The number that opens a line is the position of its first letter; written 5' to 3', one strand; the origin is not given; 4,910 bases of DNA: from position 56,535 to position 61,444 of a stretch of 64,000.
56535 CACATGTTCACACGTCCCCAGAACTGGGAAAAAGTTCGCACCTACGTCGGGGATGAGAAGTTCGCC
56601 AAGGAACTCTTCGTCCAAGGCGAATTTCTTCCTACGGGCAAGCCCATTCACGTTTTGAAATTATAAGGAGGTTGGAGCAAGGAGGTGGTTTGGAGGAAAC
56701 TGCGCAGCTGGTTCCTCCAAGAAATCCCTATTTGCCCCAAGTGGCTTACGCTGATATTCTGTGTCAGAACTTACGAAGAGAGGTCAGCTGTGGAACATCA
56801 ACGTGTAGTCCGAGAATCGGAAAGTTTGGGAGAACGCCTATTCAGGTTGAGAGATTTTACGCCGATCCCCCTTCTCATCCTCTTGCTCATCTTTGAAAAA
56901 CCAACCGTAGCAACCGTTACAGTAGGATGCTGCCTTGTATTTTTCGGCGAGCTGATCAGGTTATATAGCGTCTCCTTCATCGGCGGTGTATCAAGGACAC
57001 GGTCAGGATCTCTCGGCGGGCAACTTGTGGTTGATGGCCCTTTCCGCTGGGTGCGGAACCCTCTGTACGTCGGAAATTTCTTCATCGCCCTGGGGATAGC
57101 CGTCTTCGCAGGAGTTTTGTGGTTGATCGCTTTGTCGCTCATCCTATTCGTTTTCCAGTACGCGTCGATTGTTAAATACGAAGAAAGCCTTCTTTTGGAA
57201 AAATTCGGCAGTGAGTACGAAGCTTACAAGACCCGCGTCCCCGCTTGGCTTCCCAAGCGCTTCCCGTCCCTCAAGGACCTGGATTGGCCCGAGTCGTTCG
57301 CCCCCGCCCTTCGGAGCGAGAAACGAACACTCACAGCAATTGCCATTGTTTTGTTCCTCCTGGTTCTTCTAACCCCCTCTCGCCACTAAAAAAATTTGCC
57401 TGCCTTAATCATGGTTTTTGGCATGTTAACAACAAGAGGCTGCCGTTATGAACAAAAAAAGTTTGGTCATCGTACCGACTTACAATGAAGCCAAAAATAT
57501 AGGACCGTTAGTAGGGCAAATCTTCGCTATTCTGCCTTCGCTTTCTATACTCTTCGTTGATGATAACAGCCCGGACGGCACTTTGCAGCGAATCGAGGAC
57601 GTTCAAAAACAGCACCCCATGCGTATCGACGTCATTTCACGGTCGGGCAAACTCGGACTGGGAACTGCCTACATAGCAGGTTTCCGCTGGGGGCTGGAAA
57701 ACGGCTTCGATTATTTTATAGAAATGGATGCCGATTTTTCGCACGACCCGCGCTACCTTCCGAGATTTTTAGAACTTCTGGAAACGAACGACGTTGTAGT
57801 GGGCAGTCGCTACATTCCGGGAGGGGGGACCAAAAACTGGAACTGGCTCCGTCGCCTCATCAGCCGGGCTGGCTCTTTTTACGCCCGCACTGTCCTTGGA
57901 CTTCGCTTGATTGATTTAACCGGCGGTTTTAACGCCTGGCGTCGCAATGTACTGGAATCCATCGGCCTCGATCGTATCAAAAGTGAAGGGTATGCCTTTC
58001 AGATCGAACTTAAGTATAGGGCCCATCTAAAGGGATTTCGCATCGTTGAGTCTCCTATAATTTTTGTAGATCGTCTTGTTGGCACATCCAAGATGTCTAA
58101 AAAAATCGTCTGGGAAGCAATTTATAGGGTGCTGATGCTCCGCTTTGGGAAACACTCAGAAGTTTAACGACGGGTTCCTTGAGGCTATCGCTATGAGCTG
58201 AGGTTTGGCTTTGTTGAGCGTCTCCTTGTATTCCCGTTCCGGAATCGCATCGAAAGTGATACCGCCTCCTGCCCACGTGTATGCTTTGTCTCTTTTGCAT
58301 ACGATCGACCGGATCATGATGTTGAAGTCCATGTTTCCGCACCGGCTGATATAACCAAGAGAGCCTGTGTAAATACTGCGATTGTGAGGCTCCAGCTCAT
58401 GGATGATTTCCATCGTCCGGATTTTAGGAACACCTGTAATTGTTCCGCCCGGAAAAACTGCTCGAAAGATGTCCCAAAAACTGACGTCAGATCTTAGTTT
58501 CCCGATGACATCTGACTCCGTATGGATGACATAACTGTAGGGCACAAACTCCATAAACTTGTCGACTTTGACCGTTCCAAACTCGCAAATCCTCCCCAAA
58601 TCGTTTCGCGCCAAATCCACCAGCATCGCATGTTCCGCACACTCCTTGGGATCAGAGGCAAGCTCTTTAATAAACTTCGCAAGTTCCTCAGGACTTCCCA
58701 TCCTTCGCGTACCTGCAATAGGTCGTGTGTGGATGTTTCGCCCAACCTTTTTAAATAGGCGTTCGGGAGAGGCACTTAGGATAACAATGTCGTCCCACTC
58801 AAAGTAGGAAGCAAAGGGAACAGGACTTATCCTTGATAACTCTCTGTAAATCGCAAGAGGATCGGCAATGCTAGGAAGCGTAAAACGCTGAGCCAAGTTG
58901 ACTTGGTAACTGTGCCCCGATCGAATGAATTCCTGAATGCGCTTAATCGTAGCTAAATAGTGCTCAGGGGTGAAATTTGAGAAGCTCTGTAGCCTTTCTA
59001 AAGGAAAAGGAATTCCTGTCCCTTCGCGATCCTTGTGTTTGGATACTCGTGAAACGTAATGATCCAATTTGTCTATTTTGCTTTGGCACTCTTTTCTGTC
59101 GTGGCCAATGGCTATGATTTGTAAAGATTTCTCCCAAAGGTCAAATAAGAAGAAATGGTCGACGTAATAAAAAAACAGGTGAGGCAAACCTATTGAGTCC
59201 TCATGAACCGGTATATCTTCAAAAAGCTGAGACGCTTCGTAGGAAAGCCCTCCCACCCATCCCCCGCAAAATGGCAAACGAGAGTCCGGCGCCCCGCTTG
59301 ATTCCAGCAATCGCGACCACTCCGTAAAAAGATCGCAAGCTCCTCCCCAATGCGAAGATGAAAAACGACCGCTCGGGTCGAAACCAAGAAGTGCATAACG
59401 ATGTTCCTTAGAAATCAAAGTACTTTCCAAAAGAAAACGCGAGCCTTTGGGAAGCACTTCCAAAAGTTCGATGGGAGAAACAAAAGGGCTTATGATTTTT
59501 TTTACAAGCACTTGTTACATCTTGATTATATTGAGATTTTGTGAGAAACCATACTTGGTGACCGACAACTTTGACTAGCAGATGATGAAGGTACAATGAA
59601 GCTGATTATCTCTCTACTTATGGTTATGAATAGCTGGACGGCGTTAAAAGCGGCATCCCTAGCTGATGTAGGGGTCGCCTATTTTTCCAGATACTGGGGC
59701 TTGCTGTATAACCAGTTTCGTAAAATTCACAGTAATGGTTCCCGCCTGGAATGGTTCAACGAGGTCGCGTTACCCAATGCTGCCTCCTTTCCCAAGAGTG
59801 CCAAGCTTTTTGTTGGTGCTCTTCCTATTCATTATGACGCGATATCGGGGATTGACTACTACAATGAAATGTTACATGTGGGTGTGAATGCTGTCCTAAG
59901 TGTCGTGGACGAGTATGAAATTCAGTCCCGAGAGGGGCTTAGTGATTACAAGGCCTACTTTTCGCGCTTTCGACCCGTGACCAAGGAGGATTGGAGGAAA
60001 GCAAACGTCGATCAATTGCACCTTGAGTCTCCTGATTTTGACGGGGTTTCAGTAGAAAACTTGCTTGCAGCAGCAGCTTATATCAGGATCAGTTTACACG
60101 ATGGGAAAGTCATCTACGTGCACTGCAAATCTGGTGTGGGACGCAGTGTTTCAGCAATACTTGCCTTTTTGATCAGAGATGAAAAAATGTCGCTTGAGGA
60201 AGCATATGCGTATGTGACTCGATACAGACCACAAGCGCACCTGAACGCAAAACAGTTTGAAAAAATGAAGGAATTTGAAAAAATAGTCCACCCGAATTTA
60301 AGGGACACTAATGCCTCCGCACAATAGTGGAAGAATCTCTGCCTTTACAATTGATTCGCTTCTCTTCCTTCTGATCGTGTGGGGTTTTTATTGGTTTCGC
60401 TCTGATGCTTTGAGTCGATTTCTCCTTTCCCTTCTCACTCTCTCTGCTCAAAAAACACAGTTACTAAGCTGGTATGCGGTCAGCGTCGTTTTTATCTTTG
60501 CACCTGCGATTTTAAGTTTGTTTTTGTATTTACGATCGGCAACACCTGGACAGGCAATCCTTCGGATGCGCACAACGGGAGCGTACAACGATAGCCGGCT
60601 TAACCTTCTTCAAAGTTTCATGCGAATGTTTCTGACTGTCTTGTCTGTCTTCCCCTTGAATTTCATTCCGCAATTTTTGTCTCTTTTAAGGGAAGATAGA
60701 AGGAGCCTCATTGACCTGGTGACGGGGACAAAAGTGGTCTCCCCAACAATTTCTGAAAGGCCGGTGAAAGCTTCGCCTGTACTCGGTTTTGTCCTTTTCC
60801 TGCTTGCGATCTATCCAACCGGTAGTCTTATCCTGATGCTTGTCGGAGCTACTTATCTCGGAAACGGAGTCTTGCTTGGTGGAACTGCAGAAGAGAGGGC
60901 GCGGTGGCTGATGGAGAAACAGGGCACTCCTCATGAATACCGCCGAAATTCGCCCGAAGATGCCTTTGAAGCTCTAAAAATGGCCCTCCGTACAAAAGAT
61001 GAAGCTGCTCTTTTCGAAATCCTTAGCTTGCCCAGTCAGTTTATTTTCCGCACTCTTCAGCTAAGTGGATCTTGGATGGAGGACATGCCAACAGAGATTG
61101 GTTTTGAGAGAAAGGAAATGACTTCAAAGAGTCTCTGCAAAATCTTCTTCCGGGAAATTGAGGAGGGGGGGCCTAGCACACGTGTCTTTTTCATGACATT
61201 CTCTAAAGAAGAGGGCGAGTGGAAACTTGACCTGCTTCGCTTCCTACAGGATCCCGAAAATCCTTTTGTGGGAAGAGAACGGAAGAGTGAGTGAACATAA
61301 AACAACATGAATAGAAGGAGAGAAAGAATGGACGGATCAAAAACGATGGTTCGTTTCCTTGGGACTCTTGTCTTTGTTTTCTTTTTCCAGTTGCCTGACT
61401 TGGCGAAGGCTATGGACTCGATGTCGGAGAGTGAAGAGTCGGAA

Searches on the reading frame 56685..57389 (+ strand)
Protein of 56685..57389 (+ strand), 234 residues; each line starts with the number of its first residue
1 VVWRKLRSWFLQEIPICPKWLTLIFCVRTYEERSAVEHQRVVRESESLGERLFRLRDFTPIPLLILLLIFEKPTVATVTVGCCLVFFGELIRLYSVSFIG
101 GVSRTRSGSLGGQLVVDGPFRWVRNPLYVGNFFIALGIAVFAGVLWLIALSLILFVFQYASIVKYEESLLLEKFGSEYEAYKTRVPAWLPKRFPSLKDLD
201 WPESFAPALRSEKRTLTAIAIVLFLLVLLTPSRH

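Call 29: search_protein_families(library=pfam, proteins=[window:56685-57389:+], max_evalue=0.00001)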
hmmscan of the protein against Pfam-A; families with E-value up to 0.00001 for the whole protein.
window:56685-57389:+ (234 aa): 2 families
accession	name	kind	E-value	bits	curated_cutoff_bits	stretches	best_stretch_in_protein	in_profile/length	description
PF04191.18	PEMT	-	5e-12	46.6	25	1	78-176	3-104/105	Phospholipid methyltransferase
PF04140.19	ICMT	-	1.9e-07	31.9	24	1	84-170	4-93/95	Isoprenylcysteine carboxyl methyltransferase (ICMT) family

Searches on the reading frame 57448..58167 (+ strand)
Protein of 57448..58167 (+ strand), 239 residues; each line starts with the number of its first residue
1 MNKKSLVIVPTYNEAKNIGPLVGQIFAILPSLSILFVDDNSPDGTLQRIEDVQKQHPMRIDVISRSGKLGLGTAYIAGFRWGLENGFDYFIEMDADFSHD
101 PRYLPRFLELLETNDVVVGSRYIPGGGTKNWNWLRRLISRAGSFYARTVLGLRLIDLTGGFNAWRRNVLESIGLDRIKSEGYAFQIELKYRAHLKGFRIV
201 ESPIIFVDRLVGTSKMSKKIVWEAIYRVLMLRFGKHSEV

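Call 29: search_protein_families(library=pfam, proteins=[window:57448-58167:+], max_evalue=0.00001)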
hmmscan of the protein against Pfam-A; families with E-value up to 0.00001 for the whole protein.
window:57448-58167:+ (239 aa): 2 families
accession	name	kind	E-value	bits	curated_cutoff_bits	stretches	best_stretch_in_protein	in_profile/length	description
PF00535.33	Glycos_transf_2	-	3.5e-28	99.1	23.3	1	7-172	2-167/168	Glycosyl transferase family 2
PF13641.12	Glyco_tranf_2_3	-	5.9e-09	36.7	27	1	6-210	4-212/230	Glycosyltransferase like family 2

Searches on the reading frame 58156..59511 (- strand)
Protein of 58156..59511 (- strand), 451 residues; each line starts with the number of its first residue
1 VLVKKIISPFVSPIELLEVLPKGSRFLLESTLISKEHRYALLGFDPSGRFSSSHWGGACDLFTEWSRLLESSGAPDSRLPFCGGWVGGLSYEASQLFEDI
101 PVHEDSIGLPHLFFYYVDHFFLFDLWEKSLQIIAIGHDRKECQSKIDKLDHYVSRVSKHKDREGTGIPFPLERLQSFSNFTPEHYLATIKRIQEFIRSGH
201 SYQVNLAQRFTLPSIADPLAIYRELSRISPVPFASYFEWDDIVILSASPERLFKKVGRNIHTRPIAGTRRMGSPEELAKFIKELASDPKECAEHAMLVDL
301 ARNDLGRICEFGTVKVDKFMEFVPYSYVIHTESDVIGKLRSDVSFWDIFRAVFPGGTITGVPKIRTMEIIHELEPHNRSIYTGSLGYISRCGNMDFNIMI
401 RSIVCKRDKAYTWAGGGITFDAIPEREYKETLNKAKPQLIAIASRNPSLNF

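Call 29: search_protein_families(library=pfam, proteins=[window:58156-59511:-], max_evalue=0.00001)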
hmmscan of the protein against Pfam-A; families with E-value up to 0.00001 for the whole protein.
window:58156-59511:- (451 aa): 2 families
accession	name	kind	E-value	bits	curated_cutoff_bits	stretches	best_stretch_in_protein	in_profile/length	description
PF00425.24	Chorismate_bind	-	1e-86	291.1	27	1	183-434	3-257/257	chorismate binding enzyme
PF04715.19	Anth_synt_I_N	-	3.2e-12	47.3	23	1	11-131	3-139/140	Anthranilate synthase component I, N terminal region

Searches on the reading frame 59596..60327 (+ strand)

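Call 29: search_protein_families(library=pfam, proteins=[window:59596-60327:+], max_evalue=0.00001)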
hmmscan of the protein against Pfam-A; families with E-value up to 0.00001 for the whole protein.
window:59596-60327:+ (243 aa): 2 families
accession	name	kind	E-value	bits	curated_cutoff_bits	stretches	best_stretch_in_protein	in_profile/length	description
PF00782.25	DSPc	-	2.2e-15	57.1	33.5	1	154-229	57-132/133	Dual specificity phosphatase, catalytic domain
PF22785.1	Tc-R-P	-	2.9e-07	31.4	27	1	136-195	45-104/106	Polymorphic toxin system, DSP-PTPase phosphatase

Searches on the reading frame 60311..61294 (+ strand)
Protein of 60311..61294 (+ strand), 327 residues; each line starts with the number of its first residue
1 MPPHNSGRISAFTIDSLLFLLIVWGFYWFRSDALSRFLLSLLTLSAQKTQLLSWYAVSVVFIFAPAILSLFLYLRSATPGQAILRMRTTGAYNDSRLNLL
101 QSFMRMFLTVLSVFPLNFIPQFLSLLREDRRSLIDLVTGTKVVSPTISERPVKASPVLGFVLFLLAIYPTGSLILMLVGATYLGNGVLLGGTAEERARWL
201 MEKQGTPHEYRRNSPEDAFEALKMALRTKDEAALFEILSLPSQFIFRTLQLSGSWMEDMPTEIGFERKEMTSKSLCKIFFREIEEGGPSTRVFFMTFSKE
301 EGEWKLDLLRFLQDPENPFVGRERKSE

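Call 29: search_protein_families(library=pfam, proteins=[window:60311-61294:+], max_evalue=0.00001)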
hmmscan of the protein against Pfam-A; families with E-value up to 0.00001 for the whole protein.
window:60311-61294:+ (327 aa): 1 family
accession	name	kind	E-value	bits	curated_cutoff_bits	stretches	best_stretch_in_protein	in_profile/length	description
PF06271.18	RDD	-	1.3e-08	35.7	24.1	1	7-138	6-136/137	RDD family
